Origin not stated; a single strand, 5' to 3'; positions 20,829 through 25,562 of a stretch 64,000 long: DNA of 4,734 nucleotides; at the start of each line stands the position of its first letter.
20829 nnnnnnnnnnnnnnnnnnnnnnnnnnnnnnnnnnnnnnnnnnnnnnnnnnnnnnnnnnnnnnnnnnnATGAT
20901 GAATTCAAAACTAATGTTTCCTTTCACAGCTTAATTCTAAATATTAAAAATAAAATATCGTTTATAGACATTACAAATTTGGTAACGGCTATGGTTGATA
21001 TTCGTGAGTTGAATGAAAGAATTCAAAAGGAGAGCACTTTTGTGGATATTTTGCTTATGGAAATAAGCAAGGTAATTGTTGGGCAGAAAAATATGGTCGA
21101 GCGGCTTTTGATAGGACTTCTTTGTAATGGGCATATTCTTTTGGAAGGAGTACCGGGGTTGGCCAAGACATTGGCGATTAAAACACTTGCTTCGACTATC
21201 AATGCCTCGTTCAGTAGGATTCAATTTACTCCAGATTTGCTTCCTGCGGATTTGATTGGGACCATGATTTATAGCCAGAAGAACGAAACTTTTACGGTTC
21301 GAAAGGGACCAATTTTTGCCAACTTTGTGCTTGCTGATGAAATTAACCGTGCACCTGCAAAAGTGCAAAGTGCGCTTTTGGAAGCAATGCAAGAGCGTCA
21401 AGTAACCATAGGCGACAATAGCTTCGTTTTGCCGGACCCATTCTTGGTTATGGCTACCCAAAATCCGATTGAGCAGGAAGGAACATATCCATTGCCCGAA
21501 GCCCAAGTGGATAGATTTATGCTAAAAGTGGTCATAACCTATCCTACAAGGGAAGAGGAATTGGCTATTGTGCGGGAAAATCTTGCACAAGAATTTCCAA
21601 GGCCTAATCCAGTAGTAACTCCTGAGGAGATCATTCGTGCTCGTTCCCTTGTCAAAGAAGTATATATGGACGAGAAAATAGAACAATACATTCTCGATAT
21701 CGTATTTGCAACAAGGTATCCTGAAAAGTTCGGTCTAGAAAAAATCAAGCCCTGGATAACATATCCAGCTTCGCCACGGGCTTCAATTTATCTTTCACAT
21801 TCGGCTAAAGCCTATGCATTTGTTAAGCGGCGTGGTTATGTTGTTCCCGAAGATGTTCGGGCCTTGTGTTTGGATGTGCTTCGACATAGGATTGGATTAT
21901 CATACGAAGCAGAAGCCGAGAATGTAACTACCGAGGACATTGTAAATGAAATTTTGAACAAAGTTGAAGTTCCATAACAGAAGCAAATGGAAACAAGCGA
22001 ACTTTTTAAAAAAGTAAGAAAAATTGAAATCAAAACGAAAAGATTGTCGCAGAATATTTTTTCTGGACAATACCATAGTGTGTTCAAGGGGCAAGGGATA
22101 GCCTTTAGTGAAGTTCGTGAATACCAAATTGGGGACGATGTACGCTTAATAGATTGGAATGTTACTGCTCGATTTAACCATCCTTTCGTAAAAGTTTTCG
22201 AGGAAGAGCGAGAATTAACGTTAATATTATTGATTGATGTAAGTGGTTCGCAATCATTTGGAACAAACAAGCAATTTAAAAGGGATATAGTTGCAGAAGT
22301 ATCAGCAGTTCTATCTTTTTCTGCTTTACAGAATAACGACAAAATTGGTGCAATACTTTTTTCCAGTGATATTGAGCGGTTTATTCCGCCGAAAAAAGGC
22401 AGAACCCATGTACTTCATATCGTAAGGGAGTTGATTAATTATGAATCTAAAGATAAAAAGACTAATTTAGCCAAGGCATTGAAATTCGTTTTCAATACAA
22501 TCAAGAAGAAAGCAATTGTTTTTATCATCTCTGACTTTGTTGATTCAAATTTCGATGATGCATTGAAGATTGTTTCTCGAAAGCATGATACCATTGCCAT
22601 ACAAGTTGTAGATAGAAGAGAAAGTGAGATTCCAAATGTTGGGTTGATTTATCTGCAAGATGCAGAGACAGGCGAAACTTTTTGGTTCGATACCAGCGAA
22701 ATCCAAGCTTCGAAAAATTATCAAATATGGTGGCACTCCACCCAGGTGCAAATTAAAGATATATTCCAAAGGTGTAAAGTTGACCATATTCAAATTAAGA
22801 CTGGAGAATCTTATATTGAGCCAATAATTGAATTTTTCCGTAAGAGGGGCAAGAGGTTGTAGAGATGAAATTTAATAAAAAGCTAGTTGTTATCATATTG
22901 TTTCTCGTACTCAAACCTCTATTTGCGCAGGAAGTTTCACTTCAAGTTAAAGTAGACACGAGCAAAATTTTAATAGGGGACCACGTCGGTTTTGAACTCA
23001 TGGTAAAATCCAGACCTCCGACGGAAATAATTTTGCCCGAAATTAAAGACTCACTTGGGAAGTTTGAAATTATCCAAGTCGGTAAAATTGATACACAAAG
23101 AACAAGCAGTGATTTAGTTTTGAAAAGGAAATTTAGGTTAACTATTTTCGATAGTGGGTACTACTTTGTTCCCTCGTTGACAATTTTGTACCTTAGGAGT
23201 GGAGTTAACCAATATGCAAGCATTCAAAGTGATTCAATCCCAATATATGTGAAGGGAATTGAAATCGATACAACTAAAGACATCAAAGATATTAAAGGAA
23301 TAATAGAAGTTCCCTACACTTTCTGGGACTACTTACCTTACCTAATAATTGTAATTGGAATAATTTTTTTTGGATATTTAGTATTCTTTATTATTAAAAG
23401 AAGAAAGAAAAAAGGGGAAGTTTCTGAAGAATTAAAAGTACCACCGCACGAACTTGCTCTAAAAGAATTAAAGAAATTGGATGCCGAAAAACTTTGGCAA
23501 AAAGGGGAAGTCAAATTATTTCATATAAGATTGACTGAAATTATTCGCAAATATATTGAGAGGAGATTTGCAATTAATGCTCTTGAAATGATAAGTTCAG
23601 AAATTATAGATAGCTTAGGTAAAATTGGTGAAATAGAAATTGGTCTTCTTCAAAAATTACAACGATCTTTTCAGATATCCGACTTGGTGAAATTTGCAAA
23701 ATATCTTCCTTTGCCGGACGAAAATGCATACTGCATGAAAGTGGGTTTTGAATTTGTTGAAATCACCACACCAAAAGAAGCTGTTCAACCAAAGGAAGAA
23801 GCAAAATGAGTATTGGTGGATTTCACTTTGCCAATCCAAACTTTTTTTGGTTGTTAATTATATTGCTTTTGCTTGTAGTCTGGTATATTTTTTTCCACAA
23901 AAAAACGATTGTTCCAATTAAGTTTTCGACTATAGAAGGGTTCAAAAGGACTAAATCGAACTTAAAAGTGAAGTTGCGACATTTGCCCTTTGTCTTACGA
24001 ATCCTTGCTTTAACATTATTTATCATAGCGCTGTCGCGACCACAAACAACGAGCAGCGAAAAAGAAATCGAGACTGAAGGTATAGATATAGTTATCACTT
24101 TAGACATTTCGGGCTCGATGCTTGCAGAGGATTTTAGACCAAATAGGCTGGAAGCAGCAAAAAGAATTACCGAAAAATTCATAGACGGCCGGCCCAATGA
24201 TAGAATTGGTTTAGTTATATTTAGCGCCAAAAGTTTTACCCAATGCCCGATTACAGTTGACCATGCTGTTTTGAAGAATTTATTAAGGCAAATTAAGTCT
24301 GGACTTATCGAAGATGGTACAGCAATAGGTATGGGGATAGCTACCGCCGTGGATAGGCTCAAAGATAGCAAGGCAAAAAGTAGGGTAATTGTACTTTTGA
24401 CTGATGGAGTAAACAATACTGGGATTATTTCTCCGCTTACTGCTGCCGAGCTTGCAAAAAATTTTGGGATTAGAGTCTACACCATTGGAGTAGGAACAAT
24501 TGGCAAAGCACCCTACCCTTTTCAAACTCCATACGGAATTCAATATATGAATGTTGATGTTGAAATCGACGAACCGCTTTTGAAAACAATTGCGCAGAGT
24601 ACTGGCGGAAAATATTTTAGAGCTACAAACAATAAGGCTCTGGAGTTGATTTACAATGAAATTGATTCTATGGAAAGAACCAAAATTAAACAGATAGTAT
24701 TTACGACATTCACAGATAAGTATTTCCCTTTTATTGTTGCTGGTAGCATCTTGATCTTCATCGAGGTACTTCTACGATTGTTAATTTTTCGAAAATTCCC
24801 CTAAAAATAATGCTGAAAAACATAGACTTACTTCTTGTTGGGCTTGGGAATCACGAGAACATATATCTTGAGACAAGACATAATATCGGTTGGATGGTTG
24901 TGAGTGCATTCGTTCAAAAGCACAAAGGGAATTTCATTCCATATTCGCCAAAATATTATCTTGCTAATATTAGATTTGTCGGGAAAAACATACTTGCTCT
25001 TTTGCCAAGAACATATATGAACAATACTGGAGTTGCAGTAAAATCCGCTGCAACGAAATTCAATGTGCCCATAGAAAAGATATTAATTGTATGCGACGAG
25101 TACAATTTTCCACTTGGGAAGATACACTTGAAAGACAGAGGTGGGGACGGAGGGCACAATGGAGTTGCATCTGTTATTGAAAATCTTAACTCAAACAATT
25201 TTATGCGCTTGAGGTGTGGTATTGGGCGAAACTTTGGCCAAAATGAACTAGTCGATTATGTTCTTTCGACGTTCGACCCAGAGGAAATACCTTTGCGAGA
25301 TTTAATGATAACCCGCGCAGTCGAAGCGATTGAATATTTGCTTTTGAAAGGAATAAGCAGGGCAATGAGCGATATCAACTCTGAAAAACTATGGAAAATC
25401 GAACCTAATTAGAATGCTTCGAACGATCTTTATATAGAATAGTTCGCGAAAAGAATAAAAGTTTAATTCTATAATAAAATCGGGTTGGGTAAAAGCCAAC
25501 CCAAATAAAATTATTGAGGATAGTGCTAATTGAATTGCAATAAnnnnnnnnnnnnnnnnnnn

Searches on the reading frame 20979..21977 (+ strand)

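Call 96: search_protein_families(library=pfam, proteins=[window:20979-21977:+], max_evalue=0.000001)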
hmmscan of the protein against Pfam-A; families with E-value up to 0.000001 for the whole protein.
window:20979-21977:+ (332 aa): 4 families
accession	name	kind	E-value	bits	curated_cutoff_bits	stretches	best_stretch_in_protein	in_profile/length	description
PF07726.17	AAA_3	-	4.7e-66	221.1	27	1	52-182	1-131/131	ATPase family associated with various cellular activities (AAA)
PF17863.7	AAA_lid_2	-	2.6e-19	69.2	22.7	1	260-325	9-74/74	AAA lid domain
PF07728.20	AAA_5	-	1.4e-14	54.7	22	1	52-180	1-139/139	AAA domain (dynein-related subfamily)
PF20030.5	bpMoxR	-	2.3e-13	50.1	27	1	26-191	7-171/205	MoxR domain in the MoxR-vWA-beta-propeller ternary systems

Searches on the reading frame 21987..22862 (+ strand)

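Call 96: search_protein_families(library=pfam, proteins=[window:21987-22862:+], max_evalue=0.000001)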
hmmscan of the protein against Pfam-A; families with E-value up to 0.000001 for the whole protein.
window:21987-22862:+ (291 aa): 2 families
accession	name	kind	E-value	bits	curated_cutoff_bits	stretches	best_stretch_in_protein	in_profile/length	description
PF01882.25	DUF58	-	8.8e-78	260.8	23.4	1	42-246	1-207/216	Protein of unknown function DUF58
PF13519.12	VWA_2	-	1.8e-17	64.4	27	1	79-184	1-106/107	von Willebrand factor type A domain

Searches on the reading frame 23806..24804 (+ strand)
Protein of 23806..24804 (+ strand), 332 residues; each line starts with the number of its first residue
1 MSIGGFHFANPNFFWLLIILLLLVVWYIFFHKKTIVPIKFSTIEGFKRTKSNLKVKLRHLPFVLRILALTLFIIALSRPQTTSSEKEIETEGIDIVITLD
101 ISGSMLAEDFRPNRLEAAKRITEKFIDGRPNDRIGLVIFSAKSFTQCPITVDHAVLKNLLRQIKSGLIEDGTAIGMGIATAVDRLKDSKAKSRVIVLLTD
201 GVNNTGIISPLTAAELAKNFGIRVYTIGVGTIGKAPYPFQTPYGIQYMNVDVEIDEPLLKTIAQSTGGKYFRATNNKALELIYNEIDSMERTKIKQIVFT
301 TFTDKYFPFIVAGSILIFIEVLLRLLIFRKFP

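Call 97: search_protein_families(library=pfam, proteins=[window:23806-24804:+], max_evalue=0.000001)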
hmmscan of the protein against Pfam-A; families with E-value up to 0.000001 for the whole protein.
window:23806-24804:+ (332 aa): 3 families
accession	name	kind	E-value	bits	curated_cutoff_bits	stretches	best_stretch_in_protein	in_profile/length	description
PF00092.34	VWA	-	2.5e-23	83.6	23.8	1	94-284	1-173/174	von Willebrand factor type A domain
PF13519.12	VWA_2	-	1.4e-20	74.4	27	1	95-201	1-106/107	von Willebrand factor type A domain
PF07584.16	BatA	-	8.9e-14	52.1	25.9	1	6-79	2-77/77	Aerotolerance regulator N-terminal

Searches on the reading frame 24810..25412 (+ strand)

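Call 97: search_protein_families(library=pfam, proteins=[window:24810-25412:+], max_evalue=0.000001)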
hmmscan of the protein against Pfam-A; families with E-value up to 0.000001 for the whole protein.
window:24810-25412:+ (200 aa): 1 family
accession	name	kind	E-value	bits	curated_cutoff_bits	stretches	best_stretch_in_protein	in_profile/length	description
PF01195.25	Pept_tRNA_hydro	-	3.5e-53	180.6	27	1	8-190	1-183/183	Peptidyl-tRNA hydrolase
